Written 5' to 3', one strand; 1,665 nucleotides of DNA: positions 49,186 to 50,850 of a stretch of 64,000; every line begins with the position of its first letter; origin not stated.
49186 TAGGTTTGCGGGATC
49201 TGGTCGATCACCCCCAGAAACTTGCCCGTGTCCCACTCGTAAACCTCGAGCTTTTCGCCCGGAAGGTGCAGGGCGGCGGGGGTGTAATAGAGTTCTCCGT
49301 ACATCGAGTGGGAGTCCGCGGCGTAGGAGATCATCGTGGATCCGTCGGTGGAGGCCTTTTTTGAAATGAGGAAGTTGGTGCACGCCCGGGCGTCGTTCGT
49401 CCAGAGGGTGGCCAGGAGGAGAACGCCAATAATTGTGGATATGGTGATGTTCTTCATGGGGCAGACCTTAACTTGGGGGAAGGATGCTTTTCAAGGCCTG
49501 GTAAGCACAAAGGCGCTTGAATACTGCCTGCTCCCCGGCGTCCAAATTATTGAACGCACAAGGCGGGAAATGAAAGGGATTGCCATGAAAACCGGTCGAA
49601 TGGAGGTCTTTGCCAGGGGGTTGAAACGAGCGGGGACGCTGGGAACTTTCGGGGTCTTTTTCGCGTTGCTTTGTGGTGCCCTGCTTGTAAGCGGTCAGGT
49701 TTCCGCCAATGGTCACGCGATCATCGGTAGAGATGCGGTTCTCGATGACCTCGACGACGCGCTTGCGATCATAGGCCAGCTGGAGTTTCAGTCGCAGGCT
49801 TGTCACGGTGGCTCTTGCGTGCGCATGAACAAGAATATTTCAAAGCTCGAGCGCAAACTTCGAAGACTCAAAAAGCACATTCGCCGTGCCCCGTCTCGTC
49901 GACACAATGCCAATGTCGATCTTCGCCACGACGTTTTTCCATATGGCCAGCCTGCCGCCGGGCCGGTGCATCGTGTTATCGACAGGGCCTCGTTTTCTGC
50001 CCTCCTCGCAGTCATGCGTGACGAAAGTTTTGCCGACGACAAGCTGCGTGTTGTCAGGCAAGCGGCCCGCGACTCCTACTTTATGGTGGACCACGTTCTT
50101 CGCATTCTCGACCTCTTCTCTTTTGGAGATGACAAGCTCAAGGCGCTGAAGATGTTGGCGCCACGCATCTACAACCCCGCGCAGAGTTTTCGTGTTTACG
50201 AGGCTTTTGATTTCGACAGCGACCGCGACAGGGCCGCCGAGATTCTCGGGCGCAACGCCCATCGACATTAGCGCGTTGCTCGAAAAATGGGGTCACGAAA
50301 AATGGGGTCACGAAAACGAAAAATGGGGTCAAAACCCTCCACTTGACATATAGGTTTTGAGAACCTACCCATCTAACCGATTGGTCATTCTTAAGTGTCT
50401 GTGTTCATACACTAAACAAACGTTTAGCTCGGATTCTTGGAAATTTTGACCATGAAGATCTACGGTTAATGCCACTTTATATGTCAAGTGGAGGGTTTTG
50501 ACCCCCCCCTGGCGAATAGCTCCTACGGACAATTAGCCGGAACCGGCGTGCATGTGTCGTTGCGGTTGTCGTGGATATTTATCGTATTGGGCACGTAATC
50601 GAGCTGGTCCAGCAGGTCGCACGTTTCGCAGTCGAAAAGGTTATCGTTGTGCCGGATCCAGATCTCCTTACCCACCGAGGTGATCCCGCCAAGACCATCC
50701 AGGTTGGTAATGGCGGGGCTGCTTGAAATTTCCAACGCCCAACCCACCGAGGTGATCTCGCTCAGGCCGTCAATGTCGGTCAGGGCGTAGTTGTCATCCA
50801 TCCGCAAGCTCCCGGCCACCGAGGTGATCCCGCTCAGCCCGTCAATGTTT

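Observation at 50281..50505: AT-rich 225-bp island with iteron-like direct repeats and 28-bp perfect terminal inverted repeats between convergent genes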

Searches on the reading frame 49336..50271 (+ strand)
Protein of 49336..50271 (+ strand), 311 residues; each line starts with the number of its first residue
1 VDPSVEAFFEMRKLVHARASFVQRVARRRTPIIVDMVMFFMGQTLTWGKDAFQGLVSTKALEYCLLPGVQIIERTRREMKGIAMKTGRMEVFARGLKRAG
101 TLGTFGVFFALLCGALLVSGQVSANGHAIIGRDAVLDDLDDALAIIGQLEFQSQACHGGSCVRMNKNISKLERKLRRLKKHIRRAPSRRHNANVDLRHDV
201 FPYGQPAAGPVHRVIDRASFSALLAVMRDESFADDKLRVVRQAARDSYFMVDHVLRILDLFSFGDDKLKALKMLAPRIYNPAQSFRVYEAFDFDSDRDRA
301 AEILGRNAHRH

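Call 12: search_protein_families(library=pfam, proteins=[window:49336-50271:+])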
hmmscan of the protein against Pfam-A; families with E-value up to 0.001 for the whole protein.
window:49336-50271:+ (311 aa): 1 family
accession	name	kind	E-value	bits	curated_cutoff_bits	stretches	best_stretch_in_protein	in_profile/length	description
PF14771.11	DUF4476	-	5.4e-22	78.3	22.5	1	215-304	2-91/91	Domain of unknown function (DUF4476)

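Call 31: find_encoding_contigs(protein=window:49336-50271:+, flank=10000, max_places=10)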
Protein window:49336-50271:+ (311 aa): no gene with exactly this product is on record in the collection.

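Call 35: find_homologous_proteins(query=window:49336-50271:+, max_evalue=1e-10)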
Query window:49336-50271:+ (311 aa): 7 proteins with E <= 1e-10 among 4243 candidates.
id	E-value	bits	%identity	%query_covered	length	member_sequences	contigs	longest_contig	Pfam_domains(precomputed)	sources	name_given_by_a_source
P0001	1.4e-202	689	100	100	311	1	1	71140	PF14771.12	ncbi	-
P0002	2.2e-23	101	32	63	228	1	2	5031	PF14771.12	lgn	-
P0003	1.5e-19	89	38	28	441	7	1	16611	PF14771.12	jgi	-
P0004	1.2e-14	72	33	61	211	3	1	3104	PF04355.19,PF14771.12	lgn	-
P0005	6.0e-13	67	44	31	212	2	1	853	PF14771.12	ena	-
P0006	8.6e-13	66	48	26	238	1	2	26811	PF14771.12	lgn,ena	-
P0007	3.2e-12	64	43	31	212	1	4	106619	PF14771.12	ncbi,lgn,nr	ncbi:MAG: DUF4476 domain-containing protein [Bacteroidales bacterium]|nr:DUF4476 domain-containing p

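Call 36: find_encoding_contigs(protein=P0001, flank=10000, max_places=5)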
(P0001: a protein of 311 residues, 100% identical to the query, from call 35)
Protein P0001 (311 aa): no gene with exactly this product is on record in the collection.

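Call 37: list_cluster_members(proteins=[P0001])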
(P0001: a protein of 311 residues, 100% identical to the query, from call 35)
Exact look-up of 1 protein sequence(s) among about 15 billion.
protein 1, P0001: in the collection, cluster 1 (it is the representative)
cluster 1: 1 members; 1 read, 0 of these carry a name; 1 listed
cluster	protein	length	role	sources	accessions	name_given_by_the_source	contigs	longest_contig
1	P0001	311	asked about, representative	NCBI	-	-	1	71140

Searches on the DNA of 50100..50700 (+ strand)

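Call 8: search_rna_families(source=window, start=50100, end=50700, threshold=evalue, max_evalue=10)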
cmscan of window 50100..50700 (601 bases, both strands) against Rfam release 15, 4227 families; matches with E-value up to 10: 0.
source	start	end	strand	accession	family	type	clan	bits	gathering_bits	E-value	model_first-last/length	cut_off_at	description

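Call 14: search_dna_similar(query=window:50272-50522:+, collection=plasmids, mode=distant, max_evalue=0.01)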
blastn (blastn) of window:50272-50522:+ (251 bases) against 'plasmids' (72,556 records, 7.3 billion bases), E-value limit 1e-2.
No match.

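Call 15: search_dna_similar(query=window:50272-50522:+, collection=phages, mode=distant, max_evalue=0.01)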
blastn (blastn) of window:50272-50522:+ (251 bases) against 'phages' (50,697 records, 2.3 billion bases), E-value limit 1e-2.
No match.
